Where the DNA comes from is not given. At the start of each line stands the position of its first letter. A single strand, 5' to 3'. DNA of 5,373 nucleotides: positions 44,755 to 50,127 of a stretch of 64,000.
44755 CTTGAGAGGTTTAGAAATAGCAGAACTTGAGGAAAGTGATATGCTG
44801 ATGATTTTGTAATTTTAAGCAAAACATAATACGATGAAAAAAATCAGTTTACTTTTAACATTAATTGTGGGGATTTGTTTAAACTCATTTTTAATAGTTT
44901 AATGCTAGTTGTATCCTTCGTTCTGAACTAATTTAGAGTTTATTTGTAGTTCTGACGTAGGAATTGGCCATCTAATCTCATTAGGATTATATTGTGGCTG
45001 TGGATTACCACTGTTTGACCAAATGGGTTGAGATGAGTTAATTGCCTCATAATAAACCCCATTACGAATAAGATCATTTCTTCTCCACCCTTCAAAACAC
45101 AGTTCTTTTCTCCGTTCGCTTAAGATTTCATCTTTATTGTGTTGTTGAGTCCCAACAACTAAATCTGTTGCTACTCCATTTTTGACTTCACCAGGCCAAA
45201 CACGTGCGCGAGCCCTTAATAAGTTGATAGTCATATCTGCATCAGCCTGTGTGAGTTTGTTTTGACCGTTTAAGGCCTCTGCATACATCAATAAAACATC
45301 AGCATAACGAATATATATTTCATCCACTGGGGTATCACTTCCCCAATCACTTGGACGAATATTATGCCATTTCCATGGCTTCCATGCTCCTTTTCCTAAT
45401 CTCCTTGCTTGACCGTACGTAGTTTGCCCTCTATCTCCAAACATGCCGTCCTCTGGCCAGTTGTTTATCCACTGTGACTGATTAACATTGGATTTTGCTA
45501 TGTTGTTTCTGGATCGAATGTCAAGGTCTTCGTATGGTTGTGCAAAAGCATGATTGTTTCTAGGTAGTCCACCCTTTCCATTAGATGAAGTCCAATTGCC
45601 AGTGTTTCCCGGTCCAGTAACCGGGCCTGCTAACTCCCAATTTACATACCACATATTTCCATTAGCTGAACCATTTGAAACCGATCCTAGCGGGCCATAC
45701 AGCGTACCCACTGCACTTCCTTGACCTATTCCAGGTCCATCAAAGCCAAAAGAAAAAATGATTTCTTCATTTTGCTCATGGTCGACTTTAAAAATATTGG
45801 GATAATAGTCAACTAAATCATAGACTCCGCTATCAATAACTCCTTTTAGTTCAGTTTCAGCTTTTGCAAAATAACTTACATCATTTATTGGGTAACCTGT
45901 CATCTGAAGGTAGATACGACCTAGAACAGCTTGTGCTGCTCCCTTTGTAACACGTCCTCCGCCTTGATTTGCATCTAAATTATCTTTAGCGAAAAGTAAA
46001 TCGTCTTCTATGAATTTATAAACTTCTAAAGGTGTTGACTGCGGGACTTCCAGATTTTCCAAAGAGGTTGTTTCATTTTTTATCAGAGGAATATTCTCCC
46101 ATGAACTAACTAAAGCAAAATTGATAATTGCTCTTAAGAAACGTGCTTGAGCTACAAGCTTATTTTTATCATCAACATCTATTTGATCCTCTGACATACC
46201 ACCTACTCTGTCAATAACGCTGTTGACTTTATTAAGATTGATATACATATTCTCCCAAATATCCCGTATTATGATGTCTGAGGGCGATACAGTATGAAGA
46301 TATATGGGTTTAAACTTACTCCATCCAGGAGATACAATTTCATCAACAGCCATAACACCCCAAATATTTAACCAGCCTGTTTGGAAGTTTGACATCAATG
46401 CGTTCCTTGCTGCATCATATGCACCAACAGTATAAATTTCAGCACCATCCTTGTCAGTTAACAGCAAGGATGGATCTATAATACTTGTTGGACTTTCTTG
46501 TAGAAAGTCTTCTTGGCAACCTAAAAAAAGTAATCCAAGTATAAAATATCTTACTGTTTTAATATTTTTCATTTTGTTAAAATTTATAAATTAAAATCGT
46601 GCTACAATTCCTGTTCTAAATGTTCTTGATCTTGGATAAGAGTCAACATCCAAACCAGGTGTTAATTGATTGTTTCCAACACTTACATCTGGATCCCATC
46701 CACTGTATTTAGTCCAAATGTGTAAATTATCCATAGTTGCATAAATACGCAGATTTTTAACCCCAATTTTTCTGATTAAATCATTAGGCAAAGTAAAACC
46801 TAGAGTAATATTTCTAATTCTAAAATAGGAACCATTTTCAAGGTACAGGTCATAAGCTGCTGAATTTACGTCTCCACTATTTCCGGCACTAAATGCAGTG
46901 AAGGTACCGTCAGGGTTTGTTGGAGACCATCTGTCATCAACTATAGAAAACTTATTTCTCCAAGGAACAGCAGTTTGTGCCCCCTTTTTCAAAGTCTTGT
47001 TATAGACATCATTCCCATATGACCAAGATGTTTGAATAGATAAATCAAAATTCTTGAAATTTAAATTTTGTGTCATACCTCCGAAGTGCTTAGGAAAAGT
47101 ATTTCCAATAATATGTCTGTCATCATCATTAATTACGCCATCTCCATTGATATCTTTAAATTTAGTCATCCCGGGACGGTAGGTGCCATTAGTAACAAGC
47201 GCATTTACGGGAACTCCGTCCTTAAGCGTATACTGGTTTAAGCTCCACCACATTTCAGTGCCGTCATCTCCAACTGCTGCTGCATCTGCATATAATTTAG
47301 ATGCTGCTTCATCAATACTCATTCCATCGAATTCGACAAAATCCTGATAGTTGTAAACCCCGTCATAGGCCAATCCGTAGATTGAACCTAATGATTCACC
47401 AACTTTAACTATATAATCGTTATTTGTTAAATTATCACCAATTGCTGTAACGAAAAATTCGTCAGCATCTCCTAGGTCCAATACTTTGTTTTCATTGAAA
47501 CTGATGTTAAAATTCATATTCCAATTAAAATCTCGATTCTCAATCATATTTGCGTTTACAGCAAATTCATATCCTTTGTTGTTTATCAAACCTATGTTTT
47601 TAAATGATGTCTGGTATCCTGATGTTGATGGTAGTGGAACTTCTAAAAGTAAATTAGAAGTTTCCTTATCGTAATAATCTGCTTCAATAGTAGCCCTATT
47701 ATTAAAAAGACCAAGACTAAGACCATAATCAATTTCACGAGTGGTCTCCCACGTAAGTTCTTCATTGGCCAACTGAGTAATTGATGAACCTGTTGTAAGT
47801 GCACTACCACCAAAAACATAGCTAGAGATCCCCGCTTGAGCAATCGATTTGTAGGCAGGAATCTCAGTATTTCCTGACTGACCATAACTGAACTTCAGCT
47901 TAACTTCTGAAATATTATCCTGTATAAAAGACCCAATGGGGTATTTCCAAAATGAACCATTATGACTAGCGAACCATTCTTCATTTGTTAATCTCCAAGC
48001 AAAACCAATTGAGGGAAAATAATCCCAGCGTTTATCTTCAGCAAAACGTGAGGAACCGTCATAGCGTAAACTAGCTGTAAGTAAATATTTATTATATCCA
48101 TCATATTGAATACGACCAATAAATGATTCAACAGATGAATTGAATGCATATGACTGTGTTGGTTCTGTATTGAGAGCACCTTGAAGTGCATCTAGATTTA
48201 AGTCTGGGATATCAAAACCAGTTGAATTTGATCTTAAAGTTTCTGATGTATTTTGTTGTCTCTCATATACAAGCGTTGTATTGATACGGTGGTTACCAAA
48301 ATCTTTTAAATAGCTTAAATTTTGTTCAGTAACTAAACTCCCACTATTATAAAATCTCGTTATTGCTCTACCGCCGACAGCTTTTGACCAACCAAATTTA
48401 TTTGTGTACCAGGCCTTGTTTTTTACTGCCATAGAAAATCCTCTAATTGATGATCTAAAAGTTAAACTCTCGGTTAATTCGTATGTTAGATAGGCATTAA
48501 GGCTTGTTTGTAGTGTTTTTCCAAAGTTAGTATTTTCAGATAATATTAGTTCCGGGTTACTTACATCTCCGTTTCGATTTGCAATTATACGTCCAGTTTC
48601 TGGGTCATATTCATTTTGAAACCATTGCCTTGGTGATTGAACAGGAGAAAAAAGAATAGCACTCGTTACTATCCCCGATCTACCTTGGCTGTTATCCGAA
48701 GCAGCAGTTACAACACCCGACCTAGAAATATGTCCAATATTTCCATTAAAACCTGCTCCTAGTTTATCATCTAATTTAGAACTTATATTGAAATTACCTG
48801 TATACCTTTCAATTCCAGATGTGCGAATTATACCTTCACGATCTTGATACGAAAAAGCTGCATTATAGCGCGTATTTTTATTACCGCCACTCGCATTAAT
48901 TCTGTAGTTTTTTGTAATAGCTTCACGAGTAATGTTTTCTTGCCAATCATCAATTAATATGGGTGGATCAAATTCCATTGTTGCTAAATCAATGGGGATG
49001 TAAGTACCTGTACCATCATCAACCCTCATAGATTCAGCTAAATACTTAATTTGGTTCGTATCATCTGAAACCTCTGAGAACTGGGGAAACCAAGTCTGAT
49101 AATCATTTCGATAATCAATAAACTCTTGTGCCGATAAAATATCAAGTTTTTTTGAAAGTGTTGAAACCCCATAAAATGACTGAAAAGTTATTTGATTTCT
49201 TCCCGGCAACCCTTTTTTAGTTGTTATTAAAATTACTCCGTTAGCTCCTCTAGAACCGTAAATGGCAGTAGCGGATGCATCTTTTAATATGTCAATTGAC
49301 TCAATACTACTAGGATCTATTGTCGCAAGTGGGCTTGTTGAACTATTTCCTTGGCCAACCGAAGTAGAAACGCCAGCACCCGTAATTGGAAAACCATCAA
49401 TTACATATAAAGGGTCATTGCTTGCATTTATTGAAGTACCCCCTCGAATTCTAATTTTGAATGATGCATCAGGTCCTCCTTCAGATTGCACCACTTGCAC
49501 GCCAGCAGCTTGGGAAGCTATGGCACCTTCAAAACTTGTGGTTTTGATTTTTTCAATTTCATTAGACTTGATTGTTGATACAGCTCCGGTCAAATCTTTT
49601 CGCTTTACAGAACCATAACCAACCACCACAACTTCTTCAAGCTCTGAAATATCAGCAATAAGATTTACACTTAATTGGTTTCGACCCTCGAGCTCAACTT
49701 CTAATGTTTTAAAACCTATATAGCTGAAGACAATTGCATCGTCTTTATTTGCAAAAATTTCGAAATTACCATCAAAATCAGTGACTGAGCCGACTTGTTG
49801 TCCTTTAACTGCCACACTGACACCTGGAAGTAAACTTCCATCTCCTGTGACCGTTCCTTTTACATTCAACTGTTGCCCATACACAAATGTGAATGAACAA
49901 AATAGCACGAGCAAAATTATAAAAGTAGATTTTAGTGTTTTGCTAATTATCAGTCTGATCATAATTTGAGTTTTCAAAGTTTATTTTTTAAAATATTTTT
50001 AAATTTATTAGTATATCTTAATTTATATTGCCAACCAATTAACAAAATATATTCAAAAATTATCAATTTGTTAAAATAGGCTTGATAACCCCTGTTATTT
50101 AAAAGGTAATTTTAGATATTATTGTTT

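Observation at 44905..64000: SusC/D locus with four sulfatases, one GH and no regulator, fused to galK-galT-SSS: candidate undescribed sulfated-galactan/oligosaccharide utilisation system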

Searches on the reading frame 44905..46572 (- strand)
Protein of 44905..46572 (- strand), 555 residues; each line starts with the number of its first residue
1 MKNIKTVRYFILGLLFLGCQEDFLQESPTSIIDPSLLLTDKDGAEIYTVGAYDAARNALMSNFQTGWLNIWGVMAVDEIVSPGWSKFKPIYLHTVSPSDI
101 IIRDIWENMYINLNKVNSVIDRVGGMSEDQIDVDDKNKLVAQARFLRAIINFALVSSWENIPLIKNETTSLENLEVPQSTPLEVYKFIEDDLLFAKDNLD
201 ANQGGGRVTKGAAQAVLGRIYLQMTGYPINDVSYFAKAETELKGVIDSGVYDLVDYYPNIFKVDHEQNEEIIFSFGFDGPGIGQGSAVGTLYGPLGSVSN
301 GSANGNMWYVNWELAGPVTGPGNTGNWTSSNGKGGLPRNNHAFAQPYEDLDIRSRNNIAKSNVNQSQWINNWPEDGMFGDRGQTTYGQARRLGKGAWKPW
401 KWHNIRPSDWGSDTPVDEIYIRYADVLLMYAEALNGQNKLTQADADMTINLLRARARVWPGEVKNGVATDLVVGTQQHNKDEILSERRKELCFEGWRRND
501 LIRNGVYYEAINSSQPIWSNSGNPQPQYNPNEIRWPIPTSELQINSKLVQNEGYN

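Call 4: search_protein_families(library=pfam, proteins=[window:44905-46572:-])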
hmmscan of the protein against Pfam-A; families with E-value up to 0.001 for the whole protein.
window:44905-46572:- (555 aa): 2 families
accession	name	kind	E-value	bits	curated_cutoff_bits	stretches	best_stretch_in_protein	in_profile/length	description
PF07980.17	SusD_RagB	-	1.1e-31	111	23.1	1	340-554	69-297/297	SusD family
PF14322.12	SusD-like_3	-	6.8e-18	66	27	1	22-222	1-191/191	Starch-binding associating with outer membrane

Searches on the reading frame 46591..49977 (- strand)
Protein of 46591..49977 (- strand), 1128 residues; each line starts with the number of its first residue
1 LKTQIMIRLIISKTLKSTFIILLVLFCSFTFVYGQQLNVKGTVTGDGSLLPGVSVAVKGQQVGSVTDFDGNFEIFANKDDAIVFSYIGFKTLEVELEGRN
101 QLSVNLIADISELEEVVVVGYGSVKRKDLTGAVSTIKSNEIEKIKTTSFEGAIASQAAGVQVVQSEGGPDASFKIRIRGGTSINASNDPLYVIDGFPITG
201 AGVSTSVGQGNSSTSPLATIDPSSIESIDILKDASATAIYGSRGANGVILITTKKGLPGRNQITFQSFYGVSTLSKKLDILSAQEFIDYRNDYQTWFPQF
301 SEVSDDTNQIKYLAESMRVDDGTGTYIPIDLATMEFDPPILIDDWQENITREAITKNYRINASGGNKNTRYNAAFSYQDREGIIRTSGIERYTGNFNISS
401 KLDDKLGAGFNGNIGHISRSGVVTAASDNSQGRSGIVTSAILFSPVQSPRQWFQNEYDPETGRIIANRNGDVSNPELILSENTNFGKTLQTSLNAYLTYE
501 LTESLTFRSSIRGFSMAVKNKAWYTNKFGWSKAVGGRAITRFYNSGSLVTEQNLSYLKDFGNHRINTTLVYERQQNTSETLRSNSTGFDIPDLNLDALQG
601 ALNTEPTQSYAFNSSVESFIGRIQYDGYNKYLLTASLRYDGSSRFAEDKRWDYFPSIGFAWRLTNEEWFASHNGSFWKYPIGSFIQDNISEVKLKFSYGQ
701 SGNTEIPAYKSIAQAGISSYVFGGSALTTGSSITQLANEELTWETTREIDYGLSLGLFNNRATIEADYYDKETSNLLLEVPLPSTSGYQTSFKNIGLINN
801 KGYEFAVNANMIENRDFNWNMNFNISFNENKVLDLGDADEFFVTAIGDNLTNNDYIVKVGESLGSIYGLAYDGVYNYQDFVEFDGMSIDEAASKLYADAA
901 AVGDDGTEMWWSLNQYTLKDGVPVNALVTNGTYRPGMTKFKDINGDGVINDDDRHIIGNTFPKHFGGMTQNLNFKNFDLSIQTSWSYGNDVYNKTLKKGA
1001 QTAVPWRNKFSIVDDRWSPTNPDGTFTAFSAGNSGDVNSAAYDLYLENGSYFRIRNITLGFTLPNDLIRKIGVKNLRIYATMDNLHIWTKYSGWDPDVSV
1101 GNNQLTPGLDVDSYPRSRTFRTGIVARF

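Call 4: search_protein_families(library=pfam, proteins=[window:46591-49977:-])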
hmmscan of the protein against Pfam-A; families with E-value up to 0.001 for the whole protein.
window:46591-49977:- (1128 aa): 2 families
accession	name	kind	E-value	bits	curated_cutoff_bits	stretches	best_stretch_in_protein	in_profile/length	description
PF07715.20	Plug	-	3.2e-20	73.1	23.9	1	126-248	2-107/107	TonB-dependent Receptor Plug Domain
PF13715.12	CarbopepD_reg_2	-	4.1e-15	56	32.2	1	39-118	1-88/88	CarboxypepD_reg-like domain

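Call 74: search_protein_families(library=ncbifam, proteins=[window:46591-49977:-], max_evalue=0.00001)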
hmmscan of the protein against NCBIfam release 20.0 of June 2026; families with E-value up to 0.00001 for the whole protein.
window:46591-49977:- (1128 aa): 3 families
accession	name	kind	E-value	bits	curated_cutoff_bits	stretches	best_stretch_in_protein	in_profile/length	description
TIGR04056.1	OMP_RagA_SusC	subfamily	1.3e-246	821.5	368.25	1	38-1128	2-981/981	SusC/RagA family TonB-linked outer membrane protein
TIGR04057.1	SusC_RagA_signa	signature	4.6e-19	67.9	46.2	1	225-254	2-31/31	SusC/RagA subfamily TonB-dependent outer membrane receptor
NF053692.1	BamP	equivalog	7.4e-09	35.4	230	1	18-126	5-118/251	BamP family beta-barrel-assembly machinery protein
